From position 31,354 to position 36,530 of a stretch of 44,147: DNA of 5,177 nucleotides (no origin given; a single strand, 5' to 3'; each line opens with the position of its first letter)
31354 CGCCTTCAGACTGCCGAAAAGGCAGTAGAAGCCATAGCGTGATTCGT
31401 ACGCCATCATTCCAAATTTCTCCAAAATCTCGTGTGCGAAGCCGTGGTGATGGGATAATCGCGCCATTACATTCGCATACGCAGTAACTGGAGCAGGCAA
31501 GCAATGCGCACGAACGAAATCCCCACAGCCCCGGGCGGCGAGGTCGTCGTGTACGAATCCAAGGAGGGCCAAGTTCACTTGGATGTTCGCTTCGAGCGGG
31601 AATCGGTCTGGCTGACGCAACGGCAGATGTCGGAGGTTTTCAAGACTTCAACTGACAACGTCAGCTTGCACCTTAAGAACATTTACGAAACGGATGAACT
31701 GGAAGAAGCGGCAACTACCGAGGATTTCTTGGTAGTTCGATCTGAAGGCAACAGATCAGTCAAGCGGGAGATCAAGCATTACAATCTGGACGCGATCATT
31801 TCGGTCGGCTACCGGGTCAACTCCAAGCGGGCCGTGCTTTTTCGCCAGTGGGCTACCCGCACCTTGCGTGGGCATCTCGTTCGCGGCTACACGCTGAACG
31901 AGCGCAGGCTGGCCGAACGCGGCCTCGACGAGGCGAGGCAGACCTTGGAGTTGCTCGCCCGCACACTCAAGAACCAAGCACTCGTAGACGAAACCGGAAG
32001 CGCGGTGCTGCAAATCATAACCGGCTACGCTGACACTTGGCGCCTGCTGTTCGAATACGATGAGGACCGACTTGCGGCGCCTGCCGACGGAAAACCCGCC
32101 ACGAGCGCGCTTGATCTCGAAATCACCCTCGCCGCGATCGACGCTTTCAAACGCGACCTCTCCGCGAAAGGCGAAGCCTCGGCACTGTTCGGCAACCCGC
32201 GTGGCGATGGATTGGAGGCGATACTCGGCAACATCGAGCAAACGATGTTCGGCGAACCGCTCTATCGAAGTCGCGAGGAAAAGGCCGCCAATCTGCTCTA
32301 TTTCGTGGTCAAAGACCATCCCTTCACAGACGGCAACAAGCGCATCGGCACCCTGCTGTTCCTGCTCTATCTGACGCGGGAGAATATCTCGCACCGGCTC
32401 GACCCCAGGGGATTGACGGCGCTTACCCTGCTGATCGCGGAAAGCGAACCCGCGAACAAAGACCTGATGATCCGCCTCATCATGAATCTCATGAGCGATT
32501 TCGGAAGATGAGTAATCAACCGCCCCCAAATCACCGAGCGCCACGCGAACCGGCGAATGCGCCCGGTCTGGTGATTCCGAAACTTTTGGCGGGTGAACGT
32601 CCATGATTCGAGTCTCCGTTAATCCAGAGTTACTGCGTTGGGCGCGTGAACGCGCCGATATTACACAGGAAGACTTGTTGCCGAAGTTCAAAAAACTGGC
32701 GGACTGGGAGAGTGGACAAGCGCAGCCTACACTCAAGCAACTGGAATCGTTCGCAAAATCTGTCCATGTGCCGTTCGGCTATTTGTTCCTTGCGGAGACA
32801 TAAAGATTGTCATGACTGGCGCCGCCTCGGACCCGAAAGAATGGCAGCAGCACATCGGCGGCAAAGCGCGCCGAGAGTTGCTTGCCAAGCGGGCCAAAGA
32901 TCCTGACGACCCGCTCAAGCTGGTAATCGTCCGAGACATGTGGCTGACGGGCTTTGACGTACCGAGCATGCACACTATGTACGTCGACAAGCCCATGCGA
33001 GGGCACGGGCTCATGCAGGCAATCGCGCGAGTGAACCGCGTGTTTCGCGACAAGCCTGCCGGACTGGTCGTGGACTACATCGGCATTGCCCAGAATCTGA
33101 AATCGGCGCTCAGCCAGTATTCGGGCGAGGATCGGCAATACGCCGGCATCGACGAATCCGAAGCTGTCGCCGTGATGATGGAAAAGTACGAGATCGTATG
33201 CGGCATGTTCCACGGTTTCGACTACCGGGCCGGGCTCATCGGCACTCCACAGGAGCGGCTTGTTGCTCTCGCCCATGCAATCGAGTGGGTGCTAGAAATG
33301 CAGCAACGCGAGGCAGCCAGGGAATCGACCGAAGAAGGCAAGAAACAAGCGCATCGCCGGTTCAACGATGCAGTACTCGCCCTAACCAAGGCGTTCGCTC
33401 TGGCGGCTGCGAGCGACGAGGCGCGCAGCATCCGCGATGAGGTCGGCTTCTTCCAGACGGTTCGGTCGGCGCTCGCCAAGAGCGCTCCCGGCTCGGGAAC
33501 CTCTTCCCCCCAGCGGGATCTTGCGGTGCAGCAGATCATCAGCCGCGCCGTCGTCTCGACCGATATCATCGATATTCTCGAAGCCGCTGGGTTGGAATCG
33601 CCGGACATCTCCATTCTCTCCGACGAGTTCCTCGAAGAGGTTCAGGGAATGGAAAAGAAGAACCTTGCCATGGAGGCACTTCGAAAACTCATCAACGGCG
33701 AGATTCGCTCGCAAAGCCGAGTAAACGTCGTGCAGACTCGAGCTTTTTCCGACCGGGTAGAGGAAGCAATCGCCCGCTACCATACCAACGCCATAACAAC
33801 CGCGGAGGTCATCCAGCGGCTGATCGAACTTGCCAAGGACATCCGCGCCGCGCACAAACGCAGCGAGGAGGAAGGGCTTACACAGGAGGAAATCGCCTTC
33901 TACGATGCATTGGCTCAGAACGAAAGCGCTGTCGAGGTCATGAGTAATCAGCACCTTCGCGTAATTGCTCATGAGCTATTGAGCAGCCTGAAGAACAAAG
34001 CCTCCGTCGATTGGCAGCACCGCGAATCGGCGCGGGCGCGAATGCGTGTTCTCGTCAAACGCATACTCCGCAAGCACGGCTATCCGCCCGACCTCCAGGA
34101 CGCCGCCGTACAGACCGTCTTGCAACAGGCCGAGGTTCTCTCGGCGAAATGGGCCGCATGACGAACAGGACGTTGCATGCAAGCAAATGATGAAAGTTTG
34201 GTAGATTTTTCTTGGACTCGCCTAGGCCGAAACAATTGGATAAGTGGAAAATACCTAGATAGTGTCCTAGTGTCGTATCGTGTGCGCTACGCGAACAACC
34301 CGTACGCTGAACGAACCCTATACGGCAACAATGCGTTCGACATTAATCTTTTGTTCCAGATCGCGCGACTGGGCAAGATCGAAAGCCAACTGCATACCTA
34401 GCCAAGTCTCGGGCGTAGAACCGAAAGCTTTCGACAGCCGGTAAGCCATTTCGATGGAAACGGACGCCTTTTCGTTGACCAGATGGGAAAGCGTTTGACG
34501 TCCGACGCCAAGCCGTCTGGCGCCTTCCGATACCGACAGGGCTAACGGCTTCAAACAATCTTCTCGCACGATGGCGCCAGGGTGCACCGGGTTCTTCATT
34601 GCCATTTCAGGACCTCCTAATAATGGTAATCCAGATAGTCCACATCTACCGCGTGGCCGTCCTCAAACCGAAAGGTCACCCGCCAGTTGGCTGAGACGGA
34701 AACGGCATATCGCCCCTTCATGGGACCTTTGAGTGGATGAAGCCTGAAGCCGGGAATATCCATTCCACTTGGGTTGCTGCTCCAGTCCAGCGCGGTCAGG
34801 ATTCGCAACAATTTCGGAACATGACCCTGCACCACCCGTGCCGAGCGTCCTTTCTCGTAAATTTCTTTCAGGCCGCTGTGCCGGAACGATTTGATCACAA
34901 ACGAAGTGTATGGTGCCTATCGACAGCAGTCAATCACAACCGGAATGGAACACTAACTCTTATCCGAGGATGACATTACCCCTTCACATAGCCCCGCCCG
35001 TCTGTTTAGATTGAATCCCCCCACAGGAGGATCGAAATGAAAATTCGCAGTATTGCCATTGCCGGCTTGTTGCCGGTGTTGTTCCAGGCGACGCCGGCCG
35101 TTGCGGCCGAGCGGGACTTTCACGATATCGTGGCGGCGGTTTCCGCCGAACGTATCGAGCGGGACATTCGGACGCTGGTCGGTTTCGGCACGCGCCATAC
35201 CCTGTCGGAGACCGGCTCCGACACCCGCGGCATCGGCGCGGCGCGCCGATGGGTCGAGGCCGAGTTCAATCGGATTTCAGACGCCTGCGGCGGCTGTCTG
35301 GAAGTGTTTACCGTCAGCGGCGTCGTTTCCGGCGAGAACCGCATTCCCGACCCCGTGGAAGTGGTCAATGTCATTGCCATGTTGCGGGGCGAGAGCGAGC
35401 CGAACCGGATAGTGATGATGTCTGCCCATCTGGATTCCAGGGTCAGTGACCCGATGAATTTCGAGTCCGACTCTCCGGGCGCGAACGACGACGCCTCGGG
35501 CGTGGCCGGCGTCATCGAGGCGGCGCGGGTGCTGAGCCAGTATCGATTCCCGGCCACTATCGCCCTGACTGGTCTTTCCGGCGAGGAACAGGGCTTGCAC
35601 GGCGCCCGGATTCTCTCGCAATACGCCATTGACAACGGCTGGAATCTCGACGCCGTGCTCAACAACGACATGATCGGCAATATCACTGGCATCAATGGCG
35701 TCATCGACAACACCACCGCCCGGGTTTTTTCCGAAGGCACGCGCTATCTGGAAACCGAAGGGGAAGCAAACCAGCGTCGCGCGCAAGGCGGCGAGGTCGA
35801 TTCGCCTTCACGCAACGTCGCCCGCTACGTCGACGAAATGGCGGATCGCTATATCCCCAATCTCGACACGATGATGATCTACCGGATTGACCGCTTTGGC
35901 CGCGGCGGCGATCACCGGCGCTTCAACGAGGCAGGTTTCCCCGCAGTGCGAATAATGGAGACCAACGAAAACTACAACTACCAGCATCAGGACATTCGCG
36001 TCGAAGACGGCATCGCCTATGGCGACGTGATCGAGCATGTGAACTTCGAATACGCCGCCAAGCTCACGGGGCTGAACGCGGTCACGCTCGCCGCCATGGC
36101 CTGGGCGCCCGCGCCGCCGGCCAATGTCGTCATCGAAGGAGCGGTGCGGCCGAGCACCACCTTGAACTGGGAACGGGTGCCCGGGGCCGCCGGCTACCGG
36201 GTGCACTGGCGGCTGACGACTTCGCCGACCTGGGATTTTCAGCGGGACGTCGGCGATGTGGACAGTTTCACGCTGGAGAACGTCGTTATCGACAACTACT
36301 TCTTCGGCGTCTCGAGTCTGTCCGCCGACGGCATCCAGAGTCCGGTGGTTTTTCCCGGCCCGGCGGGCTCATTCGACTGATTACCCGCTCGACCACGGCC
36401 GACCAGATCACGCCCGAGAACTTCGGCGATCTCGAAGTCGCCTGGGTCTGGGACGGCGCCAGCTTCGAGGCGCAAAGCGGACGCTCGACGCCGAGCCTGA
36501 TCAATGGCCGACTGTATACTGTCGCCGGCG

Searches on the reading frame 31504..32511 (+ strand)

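Call 20: search_protein_families(library=pfam, proteins=[window:31504-32511:+])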
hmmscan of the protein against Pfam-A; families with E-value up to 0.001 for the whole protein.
window:31504-32511:+ (335 aa): 2 families
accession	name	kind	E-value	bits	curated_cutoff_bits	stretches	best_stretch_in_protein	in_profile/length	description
PF13310.11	Virulence_RhuM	-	2e-24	86.7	33.7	1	70-141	1-72/252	Virulence protein RhuM family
PF02661.23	Fic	-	2.5e-10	41.5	24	1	231-290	22-93/93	Fic/DOC family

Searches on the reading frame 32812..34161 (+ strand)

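Call 20: search_protein_families(library=pfam, proteins=[window:32812-34161:+])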
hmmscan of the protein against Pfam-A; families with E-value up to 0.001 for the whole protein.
window:32812-34161:+ (449 aa): 2 families
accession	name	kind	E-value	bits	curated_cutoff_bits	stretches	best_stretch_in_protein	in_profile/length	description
PF11867.13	T1RH-like_C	-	2.7e-125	418.6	26.8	1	107-444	3-327/329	Type I restriction enzyme HindI endonuclease subunit-like, C-terminal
PF22679.2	T1R_D3-like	-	4.3e-22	79.7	27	1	24-89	89-156/158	Type I restriction enzyme subunit R domain 3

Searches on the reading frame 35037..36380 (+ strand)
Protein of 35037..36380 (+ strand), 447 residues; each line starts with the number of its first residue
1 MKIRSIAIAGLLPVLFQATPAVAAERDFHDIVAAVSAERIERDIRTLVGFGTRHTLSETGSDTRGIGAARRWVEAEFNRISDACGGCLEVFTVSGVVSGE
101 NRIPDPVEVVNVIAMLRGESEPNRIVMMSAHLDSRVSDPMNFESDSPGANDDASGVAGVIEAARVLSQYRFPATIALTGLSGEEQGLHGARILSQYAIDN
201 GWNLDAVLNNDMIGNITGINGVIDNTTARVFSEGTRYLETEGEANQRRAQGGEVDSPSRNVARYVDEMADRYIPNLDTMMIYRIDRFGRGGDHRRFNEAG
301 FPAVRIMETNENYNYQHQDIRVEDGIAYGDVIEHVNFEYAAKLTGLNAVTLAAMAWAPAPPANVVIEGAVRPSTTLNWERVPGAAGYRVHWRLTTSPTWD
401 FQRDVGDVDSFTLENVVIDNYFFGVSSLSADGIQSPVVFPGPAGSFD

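Call 20: search_protein_families(library=pfam, proteins=[window:35037-36380:+])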
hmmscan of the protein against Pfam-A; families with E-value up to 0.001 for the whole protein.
window:35037-36380:+ (447 aa): 2 families
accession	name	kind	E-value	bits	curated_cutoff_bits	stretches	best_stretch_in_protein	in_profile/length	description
PF04389.22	Peptidase_M28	-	2e-27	96.6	21.3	1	111-318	1-169/193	Peptidase family M28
PF01546.33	Peptidase_M20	-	0.00025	21.4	24.6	1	146-208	30-93/206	Peptidase family M20/M25/M40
